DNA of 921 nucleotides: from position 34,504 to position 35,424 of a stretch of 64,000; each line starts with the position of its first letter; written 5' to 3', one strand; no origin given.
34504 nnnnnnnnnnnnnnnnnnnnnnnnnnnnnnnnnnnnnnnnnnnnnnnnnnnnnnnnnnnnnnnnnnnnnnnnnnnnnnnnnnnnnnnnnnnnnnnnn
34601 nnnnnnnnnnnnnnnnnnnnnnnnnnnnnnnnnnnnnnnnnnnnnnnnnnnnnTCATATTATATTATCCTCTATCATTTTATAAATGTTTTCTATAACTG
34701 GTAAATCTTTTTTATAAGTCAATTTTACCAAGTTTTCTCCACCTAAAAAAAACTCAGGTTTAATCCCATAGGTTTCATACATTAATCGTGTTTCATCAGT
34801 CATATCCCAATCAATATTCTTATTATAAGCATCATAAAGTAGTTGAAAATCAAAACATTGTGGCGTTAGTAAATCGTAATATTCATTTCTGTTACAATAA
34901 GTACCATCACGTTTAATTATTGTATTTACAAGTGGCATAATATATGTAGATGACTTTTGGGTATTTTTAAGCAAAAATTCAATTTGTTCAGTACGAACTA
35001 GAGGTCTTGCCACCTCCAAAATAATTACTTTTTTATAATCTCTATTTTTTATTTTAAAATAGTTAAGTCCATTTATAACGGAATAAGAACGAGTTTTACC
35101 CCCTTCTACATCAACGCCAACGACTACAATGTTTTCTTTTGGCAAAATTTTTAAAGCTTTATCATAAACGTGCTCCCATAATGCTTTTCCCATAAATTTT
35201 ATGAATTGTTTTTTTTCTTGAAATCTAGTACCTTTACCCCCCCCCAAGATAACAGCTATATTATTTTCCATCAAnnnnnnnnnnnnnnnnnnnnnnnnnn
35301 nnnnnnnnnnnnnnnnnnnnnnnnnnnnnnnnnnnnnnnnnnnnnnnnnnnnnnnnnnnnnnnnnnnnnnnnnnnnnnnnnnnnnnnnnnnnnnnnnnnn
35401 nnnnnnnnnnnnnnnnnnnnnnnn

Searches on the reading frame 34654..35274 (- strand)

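Call 29: search_protein_families(library=pfam, proteins=[window:34654-35274:-], max_evalue=0.00001)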
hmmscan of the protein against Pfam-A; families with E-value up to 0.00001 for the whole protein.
window:34654-35274:- (206 aa): 2 families
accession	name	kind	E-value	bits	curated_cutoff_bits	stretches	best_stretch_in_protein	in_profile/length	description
PF01128.25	IspD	-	5.7e-23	82.3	27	1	8-197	4-218/221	2-C-methyl-D-erythritol 4-phosphate cytidylyltransferase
PF12804.13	NTP_transf_3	-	4.3e-08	33.9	27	1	7-54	1-48/160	MobA-like NTP transferase domain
